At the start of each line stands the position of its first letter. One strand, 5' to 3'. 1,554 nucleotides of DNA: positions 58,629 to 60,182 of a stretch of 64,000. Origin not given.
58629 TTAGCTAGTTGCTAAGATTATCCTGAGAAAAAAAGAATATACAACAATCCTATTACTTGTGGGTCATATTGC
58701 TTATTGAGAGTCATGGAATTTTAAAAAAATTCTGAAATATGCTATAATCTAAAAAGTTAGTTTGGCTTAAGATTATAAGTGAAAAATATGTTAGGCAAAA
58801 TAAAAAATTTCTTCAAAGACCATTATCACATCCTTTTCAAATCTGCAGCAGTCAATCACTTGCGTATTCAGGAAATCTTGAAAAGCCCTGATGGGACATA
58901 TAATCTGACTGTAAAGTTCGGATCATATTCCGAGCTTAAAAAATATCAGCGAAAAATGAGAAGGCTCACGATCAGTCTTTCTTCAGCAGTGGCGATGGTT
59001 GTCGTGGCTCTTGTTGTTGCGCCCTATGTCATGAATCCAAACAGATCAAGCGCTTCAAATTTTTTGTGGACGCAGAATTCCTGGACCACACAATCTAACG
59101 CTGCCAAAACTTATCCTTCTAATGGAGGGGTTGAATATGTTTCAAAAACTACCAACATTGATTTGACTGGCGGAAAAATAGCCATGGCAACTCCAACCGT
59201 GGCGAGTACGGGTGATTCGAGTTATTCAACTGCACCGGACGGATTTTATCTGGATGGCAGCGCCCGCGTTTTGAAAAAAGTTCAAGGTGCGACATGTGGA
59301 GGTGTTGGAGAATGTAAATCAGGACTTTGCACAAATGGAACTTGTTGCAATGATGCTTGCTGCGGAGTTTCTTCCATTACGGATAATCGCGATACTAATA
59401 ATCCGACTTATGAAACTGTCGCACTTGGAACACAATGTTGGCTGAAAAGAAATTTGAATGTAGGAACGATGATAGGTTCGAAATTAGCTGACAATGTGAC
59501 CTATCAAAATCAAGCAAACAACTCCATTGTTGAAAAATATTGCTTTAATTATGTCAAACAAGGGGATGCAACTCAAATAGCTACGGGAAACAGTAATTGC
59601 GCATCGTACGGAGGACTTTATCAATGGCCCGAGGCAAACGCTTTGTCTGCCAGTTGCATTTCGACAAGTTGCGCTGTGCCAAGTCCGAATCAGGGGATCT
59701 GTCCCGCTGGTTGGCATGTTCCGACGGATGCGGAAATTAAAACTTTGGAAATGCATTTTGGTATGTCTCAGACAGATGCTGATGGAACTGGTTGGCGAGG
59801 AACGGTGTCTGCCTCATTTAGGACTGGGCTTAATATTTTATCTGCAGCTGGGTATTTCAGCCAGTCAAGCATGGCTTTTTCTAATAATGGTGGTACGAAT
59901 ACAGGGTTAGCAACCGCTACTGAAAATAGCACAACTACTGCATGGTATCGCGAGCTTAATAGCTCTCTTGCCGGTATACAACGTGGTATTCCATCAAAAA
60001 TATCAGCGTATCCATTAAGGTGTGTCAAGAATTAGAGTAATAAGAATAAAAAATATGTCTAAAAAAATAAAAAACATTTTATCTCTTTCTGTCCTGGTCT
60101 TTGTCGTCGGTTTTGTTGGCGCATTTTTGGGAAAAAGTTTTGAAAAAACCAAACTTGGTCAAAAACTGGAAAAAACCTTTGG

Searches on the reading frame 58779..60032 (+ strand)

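Call 63: search_protein_families(library=pfam, proteins=[window:58779-60032:+], max_evalue=0.0001)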
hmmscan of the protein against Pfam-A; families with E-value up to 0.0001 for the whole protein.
window:58779-60032:+ (418 aa): 1 family
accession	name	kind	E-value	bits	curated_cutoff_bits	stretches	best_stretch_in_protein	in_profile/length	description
PF09603.15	Fib_succ_major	-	3.4e-24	86.6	33.9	1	214-417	1-187/187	Fibrobacter succinogenes major domain (Fib_succ_major)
